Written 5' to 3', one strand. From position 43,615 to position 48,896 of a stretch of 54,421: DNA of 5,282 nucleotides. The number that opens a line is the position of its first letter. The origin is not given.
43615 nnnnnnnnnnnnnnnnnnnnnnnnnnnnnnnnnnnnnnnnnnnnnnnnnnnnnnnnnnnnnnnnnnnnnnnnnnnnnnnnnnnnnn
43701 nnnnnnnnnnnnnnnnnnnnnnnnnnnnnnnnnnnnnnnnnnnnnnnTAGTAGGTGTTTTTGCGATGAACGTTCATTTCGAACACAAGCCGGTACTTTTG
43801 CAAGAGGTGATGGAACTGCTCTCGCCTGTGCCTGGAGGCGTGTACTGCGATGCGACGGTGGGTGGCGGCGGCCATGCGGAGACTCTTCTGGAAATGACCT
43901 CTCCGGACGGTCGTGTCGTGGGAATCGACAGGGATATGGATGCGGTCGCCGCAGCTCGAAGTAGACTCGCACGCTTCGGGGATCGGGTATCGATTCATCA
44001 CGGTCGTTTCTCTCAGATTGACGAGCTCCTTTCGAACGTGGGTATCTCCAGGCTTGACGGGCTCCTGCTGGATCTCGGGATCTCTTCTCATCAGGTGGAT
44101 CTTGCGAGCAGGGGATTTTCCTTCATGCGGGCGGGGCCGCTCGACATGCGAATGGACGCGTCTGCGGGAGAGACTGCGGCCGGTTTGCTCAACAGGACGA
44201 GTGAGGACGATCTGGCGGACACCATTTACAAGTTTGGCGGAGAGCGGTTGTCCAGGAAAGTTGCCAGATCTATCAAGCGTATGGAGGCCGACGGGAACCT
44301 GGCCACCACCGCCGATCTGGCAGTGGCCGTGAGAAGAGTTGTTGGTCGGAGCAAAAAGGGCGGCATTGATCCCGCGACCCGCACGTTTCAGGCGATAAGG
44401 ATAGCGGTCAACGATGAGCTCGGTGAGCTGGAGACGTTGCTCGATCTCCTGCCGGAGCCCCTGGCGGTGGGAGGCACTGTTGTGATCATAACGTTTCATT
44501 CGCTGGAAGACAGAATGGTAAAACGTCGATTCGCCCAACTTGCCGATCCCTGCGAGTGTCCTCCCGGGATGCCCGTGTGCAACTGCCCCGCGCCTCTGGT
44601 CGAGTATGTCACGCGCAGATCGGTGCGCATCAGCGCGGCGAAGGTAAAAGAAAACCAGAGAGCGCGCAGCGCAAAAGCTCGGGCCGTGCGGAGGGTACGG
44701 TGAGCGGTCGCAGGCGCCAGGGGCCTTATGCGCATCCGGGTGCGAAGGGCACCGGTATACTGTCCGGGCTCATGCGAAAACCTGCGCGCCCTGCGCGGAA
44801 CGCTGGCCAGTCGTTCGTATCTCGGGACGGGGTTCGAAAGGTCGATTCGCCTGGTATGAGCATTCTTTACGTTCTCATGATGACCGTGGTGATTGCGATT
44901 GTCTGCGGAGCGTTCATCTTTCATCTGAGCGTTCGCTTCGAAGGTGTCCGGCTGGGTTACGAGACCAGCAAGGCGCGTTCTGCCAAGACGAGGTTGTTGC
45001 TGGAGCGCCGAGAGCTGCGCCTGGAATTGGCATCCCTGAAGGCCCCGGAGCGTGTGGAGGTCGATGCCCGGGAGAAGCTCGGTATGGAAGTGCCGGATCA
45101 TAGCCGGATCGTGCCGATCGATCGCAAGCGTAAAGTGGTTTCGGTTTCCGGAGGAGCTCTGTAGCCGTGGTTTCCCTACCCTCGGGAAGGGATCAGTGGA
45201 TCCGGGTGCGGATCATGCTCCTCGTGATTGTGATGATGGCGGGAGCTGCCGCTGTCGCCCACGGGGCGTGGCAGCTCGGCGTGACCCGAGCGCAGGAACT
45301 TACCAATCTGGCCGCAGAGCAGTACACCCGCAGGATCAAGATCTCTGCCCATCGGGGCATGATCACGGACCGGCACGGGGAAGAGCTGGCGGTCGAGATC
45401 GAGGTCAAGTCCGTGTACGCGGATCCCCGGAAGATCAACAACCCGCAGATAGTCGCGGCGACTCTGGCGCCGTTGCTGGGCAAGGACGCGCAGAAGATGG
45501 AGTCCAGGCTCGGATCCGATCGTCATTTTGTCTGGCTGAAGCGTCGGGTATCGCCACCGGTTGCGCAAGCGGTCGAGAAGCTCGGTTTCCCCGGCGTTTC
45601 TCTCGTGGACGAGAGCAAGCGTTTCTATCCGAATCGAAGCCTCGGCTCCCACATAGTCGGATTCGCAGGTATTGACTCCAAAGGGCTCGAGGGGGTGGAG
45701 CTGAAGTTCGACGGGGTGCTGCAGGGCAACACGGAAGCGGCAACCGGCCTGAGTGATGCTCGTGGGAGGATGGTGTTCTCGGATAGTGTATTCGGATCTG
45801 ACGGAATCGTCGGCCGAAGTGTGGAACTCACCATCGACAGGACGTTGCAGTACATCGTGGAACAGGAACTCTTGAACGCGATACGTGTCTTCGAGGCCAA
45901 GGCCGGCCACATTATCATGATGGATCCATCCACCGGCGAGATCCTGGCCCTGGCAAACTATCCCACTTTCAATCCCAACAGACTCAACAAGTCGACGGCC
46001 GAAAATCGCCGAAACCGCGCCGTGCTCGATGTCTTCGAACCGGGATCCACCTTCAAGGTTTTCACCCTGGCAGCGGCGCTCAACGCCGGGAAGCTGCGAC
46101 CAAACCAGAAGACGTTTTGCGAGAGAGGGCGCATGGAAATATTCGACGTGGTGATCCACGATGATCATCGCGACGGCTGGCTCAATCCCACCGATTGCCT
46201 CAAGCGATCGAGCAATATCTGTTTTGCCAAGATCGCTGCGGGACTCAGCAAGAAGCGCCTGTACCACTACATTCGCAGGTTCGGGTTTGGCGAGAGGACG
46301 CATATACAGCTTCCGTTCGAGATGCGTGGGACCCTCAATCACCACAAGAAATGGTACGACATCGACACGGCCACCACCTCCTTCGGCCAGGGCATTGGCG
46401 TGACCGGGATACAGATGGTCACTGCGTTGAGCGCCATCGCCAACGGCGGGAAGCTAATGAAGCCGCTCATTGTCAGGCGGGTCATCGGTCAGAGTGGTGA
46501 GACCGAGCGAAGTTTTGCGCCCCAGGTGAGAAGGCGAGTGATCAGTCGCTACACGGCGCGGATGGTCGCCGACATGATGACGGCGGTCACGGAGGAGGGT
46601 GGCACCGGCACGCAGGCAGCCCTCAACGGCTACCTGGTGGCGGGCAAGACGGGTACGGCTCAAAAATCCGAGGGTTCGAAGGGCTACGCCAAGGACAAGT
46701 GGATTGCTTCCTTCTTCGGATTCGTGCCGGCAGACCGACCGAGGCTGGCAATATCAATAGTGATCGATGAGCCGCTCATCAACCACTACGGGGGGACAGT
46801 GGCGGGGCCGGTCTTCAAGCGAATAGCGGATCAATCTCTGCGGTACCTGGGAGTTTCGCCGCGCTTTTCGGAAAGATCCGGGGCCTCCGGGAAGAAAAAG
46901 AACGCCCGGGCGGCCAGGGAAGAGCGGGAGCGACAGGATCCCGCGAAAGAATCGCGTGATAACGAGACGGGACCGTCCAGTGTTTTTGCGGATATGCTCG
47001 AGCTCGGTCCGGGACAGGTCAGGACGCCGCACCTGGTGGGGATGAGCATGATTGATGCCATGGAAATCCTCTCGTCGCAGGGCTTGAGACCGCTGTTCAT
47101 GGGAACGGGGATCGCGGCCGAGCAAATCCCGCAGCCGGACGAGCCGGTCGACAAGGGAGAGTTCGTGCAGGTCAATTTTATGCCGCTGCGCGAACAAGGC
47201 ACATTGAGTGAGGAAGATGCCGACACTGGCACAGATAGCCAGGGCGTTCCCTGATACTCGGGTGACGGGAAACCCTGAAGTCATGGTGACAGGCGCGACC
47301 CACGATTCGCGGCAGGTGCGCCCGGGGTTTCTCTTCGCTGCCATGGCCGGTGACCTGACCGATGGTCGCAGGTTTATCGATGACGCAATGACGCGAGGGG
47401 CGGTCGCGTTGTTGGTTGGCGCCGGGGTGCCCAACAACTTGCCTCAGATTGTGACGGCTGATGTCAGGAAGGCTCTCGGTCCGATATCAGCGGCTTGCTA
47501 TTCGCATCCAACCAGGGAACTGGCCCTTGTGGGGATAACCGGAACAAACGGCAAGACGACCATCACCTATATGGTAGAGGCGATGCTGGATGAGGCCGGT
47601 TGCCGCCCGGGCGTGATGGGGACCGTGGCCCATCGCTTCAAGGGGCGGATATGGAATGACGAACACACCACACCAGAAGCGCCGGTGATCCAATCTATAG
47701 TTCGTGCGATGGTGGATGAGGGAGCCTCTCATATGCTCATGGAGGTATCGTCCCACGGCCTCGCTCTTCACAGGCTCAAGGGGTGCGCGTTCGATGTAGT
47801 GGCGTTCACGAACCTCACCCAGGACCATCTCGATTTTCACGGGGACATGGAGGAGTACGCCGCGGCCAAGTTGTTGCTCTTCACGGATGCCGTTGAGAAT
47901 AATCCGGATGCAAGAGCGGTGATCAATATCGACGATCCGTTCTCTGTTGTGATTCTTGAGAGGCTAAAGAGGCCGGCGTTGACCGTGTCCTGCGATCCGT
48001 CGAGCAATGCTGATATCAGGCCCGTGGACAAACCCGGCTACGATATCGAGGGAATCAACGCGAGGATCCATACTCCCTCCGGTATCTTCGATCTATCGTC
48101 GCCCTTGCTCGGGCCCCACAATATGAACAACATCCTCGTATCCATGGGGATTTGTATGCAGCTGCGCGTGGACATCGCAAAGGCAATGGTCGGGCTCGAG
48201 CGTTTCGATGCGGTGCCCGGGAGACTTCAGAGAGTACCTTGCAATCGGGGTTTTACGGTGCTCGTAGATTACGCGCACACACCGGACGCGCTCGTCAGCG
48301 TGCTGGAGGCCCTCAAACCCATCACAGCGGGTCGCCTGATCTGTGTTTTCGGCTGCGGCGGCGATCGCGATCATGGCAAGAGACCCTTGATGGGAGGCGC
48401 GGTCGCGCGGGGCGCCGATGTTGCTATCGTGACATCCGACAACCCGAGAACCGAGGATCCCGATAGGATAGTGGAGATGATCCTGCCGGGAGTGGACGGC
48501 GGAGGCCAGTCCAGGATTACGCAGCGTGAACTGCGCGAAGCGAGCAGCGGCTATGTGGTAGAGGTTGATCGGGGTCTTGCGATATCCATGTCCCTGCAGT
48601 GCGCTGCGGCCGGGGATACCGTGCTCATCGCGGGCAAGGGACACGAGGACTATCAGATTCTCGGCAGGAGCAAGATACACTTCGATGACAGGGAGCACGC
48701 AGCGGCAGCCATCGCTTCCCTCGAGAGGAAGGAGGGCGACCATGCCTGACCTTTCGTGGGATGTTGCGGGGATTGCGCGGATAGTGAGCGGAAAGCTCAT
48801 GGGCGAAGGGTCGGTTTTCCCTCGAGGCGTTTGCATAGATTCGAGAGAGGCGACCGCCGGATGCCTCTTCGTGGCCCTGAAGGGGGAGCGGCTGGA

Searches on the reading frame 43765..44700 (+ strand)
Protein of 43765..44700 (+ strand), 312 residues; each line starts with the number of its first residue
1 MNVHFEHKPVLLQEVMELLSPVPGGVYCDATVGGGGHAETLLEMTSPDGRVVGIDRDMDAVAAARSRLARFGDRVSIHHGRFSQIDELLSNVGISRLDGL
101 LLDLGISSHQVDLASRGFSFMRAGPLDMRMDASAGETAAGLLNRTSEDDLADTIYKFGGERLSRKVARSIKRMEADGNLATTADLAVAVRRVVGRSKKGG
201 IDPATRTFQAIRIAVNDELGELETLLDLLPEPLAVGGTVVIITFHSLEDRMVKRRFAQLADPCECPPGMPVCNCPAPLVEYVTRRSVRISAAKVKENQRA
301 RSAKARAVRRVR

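Call 60: search_protein_families(library=pfam, proteins=[window:43765-44700:+], max_evalue=0.00001)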
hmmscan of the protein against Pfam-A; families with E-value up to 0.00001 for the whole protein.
window:43765-44700:+ (312 aa): 1 family
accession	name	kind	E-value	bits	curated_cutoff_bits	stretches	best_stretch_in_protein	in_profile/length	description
PF01795.25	Methyltransf_5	-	3.5e-102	342.5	27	1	5-310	2-308/309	MraW methylase family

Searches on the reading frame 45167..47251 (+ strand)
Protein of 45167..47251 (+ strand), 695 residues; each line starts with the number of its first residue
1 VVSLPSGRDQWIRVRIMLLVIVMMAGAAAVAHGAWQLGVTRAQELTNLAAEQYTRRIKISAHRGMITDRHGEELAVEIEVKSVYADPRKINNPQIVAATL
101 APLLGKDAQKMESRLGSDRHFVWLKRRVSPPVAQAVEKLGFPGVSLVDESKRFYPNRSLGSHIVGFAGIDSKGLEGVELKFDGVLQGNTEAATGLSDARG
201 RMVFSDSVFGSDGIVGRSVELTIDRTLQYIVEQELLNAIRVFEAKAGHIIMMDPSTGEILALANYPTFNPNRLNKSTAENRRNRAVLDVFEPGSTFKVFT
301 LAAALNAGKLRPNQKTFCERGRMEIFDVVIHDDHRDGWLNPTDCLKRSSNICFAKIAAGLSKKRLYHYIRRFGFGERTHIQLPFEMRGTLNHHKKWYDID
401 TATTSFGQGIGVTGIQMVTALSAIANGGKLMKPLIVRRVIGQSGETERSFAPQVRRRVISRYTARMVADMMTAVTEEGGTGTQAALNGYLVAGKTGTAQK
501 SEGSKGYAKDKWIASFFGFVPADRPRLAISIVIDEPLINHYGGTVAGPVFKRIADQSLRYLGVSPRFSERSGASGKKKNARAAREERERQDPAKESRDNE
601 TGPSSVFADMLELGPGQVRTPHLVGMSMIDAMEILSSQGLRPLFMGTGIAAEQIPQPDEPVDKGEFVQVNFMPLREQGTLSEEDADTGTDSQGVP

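Call 60: search_protein_families(library=pfam, proteins=[window:45167-47251:+], max_evalue=0.00001)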
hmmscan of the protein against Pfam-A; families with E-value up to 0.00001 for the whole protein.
window:45167-47251:+ (695 aa): 3 families
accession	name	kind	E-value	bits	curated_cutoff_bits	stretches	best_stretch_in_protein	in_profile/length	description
PF00905.27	Transpeptidase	-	1.2e-82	278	22.1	1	248-554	2-298/299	Penicillin binding protein transpeptidase domain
PF03717.20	PBP_dimer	-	3.2e-15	57.4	24.4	1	59-203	2-176/180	Penicillin-binding Protein dimerisation domain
PF03793.24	PASTA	-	8.9e-06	26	23.2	0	619-669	2-60/64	PASTA domain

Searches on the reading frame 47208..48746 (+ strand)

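Call 60: search_protein_families(library=pfam, proteins=[window:47208-48746:+], max_evalue=0.00001)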
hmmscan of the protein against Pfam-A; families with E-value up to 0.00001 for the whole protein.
window:47208-48746:+ (513 aa): 3 families
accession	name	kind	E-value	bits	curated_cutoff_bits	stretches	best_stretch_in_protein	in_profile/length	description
PF08245.18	Mur_ligase_M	-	6.3e-49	167.1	24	1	110-315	1-199/200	Mur ligase middle domain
PF02875.26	Mur_ligase_C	-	2.5e-30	106.3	28.4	1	338-478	1-127/127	Mur ligase, glutamate ligase domain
PF01225.30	Mur_ligase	-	1.6e-06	28.9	21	0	28-87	3-64/95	Mur ligase family, catalytic domain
